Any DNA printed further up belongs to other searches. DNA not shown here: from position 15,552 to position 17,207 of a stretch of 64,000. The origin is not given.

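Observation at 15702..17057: Fibre protein built from 7-8 near-identical 37-aa (111-bp) tandem repeats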

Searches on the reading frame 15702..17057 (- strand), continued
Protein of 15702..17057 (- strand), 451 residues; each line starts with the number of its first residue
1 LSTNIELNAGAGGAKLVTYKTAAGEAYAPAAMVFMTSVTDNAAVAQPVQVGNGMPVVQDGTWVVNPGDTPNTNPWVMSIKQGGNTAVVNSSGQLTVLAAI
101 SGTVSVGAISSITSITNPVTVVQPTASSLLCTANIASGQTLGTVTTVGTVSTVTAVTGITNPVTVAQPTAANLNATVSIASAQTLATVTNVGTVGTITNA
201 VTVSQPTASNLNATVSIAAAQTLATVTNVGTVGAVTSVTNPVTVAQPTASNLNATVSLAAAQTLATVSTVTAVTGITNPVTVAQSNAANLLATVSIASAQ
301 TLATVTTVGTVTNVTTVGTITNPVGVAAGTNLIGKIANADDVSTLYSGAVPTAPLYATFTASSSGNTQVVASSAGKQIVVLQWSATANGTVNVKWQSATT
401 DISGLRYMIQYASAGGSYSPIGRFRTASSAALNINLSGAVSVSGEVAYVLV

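Call 27: search_protein_families(library=pfam, alignment_id=A1, max_evalue=0.01)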
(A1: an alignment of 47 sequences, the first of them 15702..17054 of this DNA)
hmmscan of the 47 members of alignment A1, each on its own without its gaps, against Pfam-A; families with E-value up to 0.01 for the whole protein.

A. member 1, window:15702-17054:- (450 aa): 0 families

B. families by the number of members that match (of 47 scanned): 9 families
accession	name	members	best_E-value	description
PF05651.19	Diacid_rec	3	4.8e-08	Putative sugar diacid recognition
PF21934.1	Yop-YscD_ppl_3rd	3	1.4e-06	YscD/CdsD-like Bon-like domain 3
PF24684.1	Vgb_lyase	1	9.2e-05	Virginiamycin B lyase family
PF07012.17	Curlin_rpt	1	0.00032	Curlin associated repeat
PF18189.6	RIF5_SNase_2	1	0.00053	TbRIF5 SNase domain 2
PF16403.11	Bact_surface_Ig-like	1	0.00093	Bacterial surface protein, Ig-like domain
PF04598.17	Gasdermin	1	0.0016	Gasdermin pore forming domain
PF01453.30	B_lectin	1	0.0022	D-mannose binding lectin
PF16369.11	GH43_C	1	0.0024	C-terminal lipocalin-like domain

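Call 29: find_encoding_contigs(protein=P0055, flank=10000, max_places=1)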
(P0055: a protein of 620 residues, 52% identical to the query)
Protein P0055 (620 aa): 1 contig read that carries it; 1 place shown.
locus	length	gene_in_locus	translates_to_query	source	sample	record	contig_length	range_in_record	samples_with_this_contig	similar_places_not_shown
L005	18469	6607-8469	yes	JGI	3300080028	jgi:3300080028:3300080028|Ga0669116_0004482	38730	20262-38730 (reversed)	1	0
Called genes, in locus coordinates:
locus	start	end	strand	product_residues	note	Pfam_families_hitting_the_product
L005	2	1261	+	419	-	?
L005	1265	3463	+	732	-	-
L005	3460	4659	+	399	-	-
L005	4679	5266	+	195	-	-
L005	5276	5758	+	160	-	-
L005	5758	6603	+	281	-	PF13385:Laminin_G_3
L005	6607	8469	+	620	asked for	-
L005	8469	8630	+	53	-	-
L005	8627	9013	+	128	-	-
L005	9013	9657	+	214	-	-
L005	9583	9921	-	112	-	-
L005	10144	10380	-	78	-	-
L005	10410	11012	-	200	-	-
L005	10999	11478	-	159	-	-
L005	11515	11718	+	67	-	-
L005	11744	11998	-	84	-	-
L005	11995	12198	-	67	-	-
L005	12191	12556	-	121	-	-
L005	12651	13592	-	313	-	PF00589:Phage_integrase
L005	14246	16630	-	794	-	PF08706:D5_N, PF19263:DUF5906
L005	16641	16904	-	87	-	-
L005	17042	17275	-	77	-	-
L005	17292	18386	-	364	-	PF03837:RecT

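Call 30: find_encoding_contigs(protein=P0034, flank=10000, max_places=1)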
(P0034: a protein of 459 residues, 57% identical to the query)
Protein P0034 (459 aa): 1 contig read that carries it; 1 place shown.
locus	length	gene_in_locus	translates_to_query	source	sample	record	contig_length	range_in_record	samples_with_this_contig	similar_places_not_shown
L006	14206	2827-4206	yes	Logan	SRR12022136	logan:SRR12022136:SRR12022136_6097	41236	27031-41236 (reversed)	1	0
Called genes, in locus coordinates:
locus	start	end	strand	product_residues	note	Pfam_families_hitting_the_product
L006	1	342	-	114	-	?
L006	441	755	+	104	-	-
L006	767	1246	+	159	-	-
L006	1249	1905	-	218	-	-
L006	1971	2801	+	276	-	PF13385:Laminin_G_3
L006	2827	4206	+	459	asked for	-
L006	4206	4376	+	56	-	-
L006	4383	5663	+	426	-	-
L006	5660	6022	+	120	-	-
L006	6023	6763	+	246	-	-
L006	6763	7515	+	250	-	-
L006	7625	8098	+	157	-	-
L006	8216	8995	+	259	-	PF14528:LAGLIDADG_3 (weak)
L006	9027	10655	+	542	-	-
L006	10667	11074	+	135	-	-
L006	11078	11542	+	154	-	-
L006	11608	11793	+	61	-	-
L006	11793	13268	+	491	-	-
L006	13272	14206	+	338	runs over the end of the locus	-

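Call 31: find_encoding_contigs(protein=P0007, flank=10000, max_places=1)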
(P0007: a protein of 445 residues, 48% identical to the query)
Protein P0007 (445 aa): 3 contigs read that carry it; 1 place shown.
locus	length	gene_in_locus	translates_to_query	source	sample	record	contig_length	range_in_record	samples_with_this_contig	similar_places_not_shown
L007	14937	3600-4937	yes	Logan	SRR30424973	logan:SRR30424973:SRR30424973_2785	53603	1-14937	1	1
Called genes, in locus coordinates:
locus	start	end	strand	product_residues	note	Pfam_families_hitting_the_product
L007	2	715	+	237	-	?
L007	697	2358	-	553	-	PF13489:Methyltransf_23, PF08241:Methyltransf_11, PF08242:Methyltransf_12, PF13649:Methyltransf_25 (weak), PF13847:Methyltransf_31 (weak)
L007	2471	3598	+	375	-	-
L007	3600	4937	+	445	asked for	-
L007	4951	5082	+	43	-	-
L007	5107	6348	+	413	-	-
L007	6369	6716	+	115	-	-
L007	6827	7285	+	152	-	-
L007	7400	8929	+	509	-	-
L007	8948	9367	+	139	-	-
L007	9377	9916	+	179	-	-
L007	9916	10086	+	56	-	-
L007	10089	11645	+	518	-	-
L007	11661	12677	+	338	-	-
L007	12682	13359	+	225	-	-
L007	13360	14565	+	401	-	PF13620:CarboxypepD_reg (weak)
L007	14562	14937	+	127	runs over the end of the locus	-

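Call 32: search_protein_families(library=phrogs, proteins=[L005:2-1261:+, L005:1265-3463:+, L005:3460-4659:+, L005:4679-5266:+, L005:5276-5758:+, L005:5758-6603:+, L005:8627-9013:+, L005:9013-9657:+, L006:4383-5663:+, L007:2471-3598:+], max_evalue=0.001)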
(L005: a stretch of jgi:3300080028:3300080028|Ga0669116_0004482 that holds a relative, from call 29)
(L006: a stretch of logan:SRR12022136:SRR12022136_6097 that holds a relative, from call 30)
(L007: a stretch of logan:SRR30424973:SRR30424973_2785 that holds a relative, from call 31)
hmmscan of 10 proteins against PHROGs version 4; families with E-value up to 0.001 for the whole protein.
L005:2-1261:+ (419 aa): 0 families

L005:1265-3463:+ (732 aa): 0 families

L005:3460-4659:+ (399 aa): 0 families

L005:4679-5266:+ (195 aa): 0 families

L005:5276-5758:+ (160 aa): 0 families

L005:5758-6603:+ (281 aa): 0 families

L005:8627-9013:+ (128 aa): 0 families

L005:9013-9657:+ (214 aa): 0 families

L006:4383-5663:+ (426 aa): 1 family
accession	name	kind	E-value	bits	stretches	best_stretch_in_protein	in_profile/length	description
phrog_442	-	connector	3e-11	44.1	2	115-194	84-163/270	head-tail adaptor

L007:2471-3598:+ (375 aa): 1 family
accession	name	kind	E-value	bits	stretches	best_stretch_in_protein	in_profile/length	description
phrog_4577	-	tail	2.3e-09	37.9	1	3-59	122-177/340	tail protein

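Call 37: fold_search(model_id=the predicted structure, library=viral)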
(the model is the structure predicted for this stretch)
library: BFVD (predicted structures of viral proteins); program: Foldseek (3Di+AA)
matches with E <= 10: 324; with E <= 0.001: 38
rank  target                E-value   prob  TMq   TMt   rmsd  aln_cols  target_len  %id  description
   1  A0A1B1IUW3            4.2e-12  1.00  0.23  0.11   5.4       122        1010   30  (no name in the UniProt tables at hand)
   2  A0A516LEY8            2.3e-10  1.00  0.22  0.86   3.0       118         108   28  (no name in the UniProt tables at hand)
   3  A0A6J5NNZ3            5.8e-10  1.00  0.21  0.86   2.0       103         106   27  Uncharacterized protein [uncultured Caudovirales phage]
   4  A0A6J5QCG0            8.1e-10  1.00  0.22  0.60   2.7       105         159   25  Uncharacterized protein [uncultured Caudovirales phage]
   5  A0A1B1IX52            2.7e-08  1.00  0.24  0.85   3.5       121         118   16  (no name in the UniProt tables at hand)
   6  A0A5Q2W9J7            3.3e-08  1.00  0.25  0.30  29.3       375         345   18  (no name in the UniProt tables at hand)
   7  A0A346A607            2.2e-07  1.00  0.22  0.46   7.5       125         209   14  (no name in the UniProt tables at hand)
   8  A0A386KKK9            5.4e-06  1.00  0.20  0.45   2.3       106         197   12  Uncharacterized protein [Microbacterium phage Burro]
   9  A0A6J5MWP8            6.0e-06  1.00  0.20  0.28   1.7       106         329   23  Uncharacterized protein [uncultured Caudovirales phage]
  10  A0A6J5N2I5            6.4e-06  1.00  0.20  0.64   5.1       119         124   17  Uncharacterized protein [uncultured Caudovirales phage]
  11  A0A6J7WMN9            8.5e-06  0.94  0.15  0.11  39.3       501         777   17  Uncharacterized protein [uncultured Caudovirales phage]
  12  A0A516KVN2            1.7e-05  1.00  0.18  0.16   8.0       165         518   12  (no name in the UniProt tables at hand)
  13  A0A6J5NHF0            3.0e-05  1.00  0.19  0.17   3.0       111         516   15  Uncharacterized protein [uncultured Caudovirales phage]
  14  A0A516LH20            3.1e-05  1.00  0.20  0.27   2.4       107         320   11  (no name in the UniProt tables at hand)
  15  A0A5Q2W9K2            3.3e-05  1.00  0.21  0.33   2.2       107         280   16  (no name in the UniProt tables at hand)
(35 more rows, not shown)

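Call 44: search_solved_structures(query=P0055, max_evalue=10)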
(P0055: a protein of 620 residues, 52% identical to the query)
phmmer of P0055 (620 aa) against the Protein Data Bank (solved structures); distinct sequences matched with E-value up to 10: 1.
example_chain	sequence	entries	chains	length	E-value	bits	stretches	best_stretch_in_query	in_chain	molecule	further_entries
8bpo_s2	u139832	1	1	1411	2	10.4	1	65-158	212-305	S phase cyclin A-associated protein in the endoplasmic reticulum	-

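Call 45: search_solved_structures(query=window:15702-17054:-, max_evalue=10)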
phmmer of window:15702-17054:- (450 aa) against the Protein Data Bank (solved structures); distinct sequences matched with E-value up to 10: 0.

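Call 48: find_encoding_contigs(protein=P0001, flank=3000, max_places=6)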
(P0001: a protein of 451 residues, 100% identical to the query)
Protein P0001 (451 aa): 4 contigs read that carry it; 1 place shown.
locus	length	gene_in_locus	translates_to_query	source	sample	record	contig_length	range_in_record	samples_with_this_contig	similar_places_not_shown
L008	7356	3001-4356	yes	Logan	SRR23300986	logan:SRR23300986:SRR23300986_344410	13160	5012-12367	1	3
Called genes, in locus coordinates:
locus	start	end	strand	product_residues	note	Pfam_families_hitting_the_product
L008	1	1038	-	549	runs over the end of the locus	PF07021:MetW (weak), PF13489:Methyltransf_23, PF08241:Methyltransf_11, PF08242:Methyltransf_12, PF13649:Methyltransf_25, PF13847:Methyltransf_31 (weak)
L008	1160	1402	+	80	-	-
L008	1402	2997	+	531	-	-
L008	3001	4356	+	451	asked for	-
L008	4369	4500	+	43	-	-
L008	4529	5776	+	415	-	-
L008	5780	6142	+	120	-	-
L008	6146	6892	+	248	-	-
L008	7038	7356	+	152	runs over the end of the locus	-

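Call 53: find_encoding_contigs(protein=P0005, flank=6000, max_places=3)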
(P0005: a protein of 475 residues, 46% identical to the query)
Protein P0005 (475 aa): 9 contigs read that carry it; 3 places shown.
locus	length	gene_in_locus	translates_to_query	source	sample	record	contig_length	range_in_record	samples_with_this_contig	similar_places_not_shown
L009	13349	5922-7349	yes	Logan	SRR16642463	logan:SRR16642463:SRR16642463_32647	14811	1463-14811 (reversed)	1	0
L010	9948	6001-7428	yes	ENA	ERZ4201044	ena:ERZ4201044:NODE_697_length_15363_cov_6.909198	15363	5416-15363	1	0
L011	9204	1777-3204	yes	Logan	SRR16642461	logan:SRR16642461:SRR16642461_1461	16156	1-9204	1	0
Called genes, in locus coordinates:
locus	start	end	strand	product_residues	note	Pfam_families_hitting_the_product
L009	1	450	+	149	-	?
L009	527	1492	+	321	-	PF00535:Glycos_transf_2 (weak)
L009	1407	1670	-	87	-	-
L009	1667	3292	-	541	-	PF07021:MetW (weak), PF13489:Methyltransf_23, PF08241:Methyltransf_11, PF08242:Methyltransf_12, PF13649:Methyltransf_25 (weak), PF13847:Methyltransf_31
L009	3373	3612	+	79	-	-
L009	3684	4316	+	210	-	-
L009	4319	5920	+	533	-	-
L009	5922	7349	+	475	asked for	-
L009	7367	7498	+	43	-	-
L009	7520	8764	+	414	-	-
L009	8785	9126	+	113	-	-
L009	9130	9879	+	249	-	-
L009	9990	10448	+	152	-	-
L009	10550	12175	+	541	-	-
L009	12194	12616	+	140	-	-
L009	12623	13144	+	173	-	-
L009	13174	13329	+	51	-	-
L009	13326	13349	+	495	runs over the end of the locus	?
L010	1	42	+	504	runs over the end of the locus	PF05065:Phage_capsid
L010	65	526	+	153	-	-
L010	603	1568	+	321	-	PF00535:Glycos_transf_2 (weak)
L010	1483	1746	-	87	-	-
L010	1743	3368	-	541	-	PF07021:MetW (weak), PF13489:Methyltransf_23, PF08241:Methyltransf_11, PF08242:Methyltransf_12, PF13649:Methyltransf_25 (weak), PF13847:Methyltransf_31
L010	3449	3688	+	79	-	-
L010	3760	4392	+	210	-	-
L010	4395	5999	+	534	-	-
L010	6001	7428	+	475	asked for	-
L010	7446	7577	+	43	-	-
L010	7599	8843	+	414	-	-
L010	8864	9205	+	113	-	-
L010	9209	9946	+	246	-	?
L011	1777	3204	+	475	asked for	-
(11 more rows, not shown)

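Call 54: find_encoding_contigs(protein=P0010, flank=6000, max_places=2)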
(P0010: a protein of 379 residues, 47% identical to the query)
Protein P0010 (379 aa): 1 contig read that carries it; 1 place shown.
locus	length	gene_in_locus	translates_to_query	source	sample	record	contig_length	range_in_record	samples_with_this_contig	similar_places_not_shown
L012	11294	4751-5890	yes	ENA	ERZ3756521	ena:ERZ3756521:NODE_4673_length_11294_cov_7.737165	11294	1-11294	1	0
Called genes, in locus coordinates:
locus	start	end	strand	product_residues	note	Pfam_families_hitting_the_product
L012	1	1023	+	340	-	?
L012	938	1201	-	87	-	-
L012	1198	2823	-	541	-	PF07021:MetW (weak), PF13489:Methyltransf_23, PF08241:Methyltransf_11, PF08242:Methyltransf_12, PF13649:Methyltransf_25 (weak), PF13847:Methyltransf_31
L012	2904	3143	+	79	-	-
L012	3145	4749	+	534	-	-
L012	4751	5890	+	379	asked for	-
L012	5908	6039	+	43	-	-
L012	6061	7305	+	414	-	-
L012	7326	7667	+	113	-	-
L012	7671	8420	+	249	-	-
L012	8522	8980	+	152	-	-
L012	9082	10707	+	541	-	-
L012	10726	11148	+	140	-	-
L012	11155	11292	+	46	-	?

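Call 92: search_protein_families(library=pfam, proteins=[L001:11315-11818:+, L003:11367-11852:+, L005:8627-9013:+, L005:9013-9657:+], max_evalue=0.01)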
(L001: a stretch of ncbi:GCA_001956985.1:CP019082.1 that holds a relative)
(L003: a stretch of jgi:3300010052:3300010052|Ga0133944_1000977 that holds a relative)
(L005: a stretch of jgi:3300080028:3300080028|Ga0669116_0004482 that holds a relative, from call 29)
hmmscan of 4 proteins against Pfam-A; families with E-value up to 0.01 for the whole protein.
L001:11315-11818:+ (167 aa): 1 family
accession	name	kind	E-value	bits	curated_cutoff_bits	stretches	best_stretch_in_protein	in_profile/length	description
PF11367.14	Tail_completion_gp17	-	8.2e-09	36.1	24.5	1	28-159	1-123/124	Tail completion protein gp17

L003:11367-11852:+ (161 aa): 1 family
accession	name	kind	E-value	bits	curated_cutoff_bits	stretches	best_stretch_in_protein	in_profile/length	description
PF11367.14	Tail_completion_gp17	-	2.6e-11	44.1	24.5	1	29-158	1-122/124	Tail completion protein gp17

L005:8627-9013:+ (128 aa): 1 family
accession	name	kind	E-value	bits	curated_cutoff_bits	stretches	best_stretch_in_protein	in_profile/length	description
PF25354.1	Ig_NUP210_16th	-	0.0025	17.7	27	1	56-97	17-60/72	NUP210-like, Ig-like domain 16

L005:9013-9657:+ (214 aa): 0 families
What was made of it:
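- The Pfam gp17 domain starts at residue 28/29 in L001 and L003 (call 92).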
